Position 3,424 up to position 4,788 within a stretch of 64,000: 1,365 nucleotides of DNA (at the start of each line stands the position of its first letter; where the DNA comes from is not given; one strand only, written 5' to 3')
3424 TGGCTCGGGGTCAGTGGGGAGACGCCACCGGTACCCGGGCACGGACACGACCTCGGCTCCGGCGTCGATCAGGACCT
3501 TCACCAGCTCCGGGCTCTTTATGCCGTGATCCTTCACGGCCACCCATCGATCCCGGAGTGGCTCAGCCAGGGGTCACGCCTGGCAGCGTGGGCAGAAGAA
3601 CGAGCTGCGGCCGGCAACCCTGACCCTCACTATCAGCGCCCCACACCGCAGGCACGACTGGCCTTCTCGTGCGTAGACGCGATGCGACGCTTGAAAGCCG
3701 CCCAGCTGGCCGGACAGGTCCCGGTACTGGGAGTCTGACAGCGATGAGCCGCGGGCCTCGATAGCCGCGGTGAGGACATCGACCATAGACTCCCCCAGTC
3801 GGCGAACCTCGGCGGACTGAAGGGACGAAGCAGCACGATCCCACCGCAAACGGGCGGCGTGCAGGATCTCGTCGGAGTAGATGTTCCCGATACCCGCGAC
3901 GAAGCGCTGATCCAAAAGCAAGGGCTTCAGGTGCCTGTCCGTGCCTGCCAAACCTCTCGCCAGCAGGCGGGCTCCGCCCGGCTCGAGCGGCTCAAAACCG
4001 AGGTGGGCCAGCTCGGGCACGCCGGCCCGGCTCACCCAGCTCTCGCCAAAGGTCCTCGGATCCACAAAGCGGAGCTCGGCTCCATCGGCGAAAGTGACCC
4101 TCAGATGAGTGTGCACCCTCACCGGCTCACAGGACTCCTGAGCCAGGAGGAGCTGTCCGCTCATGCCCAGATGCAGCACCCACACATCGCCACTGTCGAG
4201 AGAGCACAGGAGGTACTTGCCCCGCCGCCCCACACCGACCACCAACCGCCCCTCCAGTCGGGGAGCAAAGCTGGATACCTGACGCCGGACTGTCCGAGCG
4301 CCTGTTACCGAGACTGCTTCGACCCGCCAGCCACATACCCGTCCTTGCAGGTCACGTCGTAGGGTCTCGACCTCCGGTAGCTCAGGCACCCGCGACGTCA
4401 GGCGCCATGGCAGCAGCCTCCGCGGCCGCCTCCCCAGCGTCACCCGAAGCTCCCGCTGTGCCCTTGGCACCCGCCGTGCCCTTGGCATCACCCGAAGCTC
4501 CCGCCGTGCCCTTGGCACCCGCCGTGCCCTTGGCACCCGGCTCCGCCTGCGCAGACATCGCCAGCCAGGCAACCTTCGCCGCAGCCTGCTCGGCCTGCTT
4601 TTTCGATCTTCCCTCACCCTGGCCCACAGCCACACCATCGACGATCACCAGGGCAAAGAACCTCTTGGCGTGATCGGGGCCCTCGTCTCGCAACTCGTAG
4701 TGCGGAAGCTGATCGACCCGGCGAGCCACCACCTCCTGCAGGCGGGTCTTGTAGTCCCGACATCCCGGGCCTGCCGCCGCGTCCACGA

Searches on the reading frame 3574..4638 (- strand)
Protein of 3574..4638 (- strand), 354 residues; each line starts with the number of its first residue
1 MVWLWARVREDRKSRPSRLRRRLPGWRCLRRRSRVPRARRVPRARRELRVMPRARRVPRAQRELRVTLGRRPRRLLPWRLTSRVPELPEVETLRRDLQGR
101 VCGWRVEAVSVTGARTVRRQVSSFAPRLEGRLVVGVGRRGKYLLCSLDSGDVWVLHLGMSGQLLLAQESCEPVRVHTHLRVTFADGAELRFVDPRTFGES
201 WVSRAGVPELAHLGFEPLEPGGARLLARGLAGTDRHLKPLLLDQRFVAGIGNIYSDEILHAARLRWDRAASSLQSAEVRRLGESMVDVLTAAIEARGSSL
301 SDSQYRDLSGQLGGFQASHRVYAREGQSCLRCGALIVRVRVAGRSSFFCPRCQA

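Call 56: search_protein_families(library=pfam, proteins=[window:3574-4638:-], max_evalue=0.00001)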
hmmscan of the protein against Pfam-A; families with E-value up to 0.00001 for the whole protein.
window:3574-4638:- (354 aa): 3 families
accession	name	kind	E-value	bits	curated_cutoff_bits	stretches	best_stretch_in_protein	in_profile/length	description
PF01149.29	Fapy_DNA_glyco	-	1.4e-34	119.7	25.5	1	85-199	2-116/117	Formamidopyrimidine-DNA glycosylase N-terminal domain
PF06831.19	H2TH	-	3.8e-21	75.3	34.7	1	213-302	1-91/93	Formamidopyrimidine-DNA glycosylase H2TH domain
PF06827.20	zf-FPG_IleRS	-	7e-11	42.2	21.3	1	326-353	1-28/30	Zinc finger found in FPG and IleRS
